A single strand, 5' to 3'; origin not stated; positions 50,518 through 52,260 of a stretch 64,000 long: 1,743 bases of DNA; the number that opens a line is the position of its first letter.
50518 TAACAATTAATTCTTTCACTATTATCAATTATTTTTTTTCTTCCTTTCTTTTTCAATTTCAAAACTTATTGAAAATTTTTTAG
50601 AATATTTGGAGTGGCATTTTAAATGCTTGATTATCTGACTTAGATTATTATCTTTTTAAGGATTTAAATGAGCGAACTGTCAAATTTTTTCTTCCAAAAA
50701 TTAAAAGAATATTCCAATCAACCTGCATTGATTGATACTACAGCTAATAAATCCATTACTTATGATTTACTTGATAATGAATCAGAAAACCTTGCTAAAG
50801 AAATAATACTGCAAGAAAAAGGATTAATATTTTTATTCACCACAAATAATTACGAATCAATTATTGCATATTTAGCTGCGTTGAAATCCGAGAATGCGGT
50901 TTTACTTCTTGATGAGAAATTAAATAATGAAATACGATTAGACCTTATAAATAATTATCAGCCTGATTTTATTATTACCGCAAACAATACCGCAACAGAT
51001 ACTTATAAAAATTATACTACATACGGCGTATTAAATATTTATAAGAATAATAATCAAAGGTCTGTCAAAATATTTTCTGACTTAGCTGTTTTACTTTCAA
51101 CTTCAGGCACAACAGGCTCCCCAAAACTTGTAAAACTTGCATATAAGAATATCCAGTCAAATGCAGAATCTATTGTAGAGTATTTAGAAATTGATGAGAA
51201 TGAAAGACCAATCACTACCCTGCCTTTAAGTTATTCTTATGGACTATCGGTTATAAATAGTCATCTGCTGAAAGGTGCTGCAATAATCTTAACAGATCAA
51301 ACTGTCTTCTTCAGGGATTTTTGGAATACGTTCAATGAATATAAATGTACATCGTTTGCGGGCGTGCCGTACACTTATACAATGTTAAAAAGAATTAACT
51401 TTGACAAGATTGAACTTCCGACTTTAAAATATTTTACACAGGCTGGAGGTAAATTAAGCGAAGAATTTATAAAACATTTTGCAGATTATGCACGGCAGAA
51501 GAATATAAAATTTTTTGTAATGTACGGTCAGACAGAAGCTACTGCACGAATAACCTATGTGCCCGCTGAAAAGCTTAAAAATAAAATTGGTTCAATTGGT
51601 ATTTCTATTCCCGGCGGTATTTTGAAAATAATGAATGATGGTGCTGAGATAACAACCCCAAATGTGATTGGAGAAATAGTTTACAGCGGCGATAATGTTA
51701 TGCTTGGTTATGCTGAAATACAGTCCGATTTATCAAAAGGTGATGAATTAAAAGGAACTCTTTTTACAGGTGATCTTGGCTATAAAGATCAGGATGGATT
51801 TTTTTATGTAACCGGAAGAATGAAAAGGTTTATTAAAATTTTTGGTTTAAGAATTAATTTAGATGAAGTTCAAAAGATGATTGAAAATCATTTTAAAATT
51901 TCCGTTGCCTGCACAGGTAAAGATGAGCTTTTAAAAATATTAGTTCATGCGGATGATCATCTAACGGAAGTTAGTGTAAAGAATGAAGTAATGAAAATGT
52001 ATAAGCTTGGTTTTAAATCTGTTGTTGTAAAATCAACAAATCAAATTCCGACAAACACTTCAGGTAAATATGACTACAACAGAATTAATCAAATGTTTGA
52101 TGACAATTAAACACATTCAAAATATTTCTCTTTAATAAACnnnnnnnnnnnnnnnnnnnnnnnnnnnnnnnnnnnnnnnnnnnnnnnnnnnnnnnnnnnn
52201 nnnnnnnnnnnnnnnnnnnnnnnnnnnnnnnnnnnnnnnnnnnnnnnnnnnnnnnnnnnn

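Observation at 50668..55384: Orphan carrier-protein cassette (adenylating enzyme, ACP, AsnB-family amidotransferase, NadE-type PP-loop enzyme) between an IS scar and a T9SS cargo array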

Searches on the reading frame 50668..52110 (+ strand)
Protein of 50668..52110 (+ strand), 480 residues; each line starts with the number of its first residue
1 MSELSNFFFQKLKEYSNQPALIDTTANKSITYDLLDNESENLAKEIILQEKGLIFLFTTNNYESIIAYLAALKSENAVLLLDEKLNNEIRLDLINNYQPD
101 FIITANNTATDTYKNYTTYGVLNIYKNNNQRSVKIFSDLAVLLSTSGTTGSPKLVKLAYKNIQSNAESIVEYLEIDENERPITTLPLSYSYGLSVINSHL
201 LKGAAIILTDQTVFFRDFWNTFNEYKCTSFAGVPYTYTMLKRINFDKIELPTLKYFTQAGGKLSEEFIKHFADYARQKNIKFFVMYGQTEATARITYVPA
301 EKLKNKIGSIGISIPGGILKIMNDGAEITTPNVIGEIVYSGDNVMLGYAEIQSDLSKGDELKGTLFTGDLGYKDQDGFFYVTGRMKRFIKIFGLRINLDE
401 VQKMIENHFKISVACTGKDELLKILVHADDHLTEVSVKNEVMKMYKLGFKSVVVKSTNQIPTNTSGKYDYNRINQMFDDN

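Call 3: search_protein_families(library=pfam, proteins=[window:50668-52110:+], max_evalue=0.01)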
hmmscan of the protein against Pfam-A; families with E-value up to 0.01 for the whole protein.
window:50668-52110:+ (480 aa): 1 family
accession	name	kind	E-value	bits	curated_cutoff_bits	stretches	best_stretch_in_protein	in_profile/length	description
PF00501.34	AMP-binding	-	3.6e-48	164.7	29.9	1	9-348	2-383/384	AMP-binding enzyme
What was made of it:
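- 50668..52110 (+): ANL-superfamily adenylate-forming ligase, 'type A' (480 aa), convergent with the other three genes. It is the presumed loader of the carrier protein in this lineage. PF00501 at 3.6e-48 (call 3).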

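Call 4: search_protein_families(library=ncbifam, proteins=[window:50668-52110:+], max_evalue=0.01)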
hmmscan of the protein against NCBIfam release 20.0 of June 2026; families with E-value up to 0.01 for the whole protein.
window:50668-52110:+ (480 aa): 96 families (the best 25 are shown)
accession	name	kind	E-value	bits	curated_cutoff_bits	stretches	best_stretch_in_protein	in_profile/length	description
TIGR03098.1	ligase_PEP_1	hypoth_equivalog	6.8e-52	176.6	592.35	1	115-472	141-513/517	acyl-CoA ligase (AMP-forming), exosortase A system-associated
TIGR01923.1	menE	equivalog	9.3e-46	156.6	330.15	1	31-415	1-378/442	o-succinylbenzoate--CoA ligase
TIGR01733.1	AA-adenyl-dom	subfamily_domain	5.3e-43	147.4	317.4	1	31-415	1-408/409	amino acid adenylation domain-containing protein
NF004837.0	PRK06187.1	subfamily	1.7e-42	145.4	476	1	73-477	103-522/531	long-chain-fatty-acid--CoA ligase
NF002966.0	PRK03640.1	equivalog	2.8e-39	135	556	1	3-419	3-417/483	o-succinylbenzoate--CoA ligase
NF005714.0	PRK07529.1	subfamily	1.4e-38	132.7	632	1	131-414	212-504/640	acyl-CoA synthetase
NF003417.0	PRK04813.1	subfamily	7.6e-36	123.7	476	1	23-415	22-428/505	D-alanine--poly(phosphoribitol) ligase subunit DltA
NF052269.1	Staph_lig_FadD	equivalog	2.7e-35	121.7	650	1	16-478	14-494/499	long-chain-fatty-acid--CoA ligase FadD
NF004758.0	PRK06087.1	equivalog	8.5e-35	120.1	736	1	117-416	168-464/548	medium-chain fatty-acid--CoA ligase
NF006386.0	PRK08633.1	equivalog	4.8e-34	117.3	1221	1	137-475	782-1139/1147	acyl-[ACP]--phospholipid O-acyltransferase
NF009233.0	PRK12583.1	subfamily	4.9e-33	114.4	832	1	138-411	202-476/558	fatty acid CoA ligase family protein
NF006181.0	PRK08314.1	subfamily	1.6e-32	112.5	705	1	128-416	195-483/563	long-chain-fatty-acid--CoA ligase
NF004511.1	PRK05852.1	equivalog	8.7e-32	110.4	650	1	13-411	10-430/505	FadD7 family fatty acid--CoA ligase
NF005702.0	PRK07514.1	subfamily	2.1e-31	108.8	558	1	17-411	17-426/506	malonyl-CoA synthase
TIGR01734.1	D-ala-DACP-lig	equivalog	6.3e-31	107.5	559.85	1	24-414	20-426/504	D-alanine--poly(phosphoribitol) ligase subunit DltA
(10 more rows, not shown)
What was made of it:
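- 50668..52110 (+): Best NCBIfam hit is TIGR03098, the exosortase-A-associated ligase, at 177 bits against a 592 cutoff (call 4).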

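Call 52: search_solved_structures(query=window:50668-52110:+, max_evalue=1e-10)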
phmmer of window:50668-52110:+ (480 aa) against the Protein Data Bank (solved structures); distinct sequences matched with E-value up to 1e-10: 86 (the best 60 are shown).
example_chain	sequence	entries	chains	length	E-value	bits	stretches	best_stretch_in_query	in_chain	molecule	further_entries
5ie0_A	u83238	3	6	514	8.9e-28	100.3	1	137-414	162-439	Oxalate--CoA ligase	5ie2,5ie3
6k4c_A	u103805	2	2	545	2e-27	99.1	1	136-477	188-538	Ancestral luciferase AncLamp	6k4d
8aff_A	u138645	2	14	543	2.2e-27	99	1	111-416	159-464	Oxalate--CoA ligase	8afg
5buq_A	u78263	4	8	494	4e-27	98.2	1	17-415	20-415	2-succinylbenzoate--CoA ligase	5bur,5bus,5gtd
5x8f_A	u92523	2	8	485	4.5e-27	98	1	17-414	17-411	2-succinylbenzoate--CoA ligase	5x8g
6qjz_A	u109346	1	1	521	1.8e-26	96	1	130-414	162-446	oxalyl CoA-synthetase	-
5bsw_A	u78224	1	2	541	1.4e-24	89.7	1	132-421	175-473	4-coumarate--CoA ligase 2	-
5u95_A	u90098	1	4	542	2.3e-24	89.1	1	132-421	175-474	4-coumarate--CoA ligase 2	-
5bsm_A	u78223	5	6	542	2.3e-24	89.1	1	132-421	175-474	4-coumarate--CoA ligase 2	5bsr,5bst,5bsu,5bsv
8atd_C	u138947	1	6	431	2.5e-24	88.9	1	111-387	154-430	Oxalate--CoA ligase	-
3wvn_A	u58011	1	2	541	3e-24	88.7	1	137-403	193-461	Non-ribosomal peptide synthetase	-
2d1q_A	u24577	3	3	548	5.6e-24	87.8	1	137-414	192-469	Luciferin 4-monooxygenase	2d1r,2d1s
2d1t_A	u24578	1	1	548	1.2e-23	86.7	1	137-414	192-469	Luciferin 4-monooxygenase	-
3wv4_A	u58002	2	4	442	3.8e-22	81.7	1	137-384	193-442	Non-ribosomal peptide synthetase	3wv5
3qya_A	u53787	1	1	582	6.5e-21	77.7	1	139-475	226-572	Luciferase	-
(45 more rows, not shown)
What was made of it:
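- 50668..52110 (+): Closest PDB sequences are oxalate-CoA ligase 5ie0, MenE 5buq, 4CL and DltA (call 52).
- The ligase's nearest solved relatives activate short dicarboxylates: oxalate, malonate and o-succinylbenzoate (call 52).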
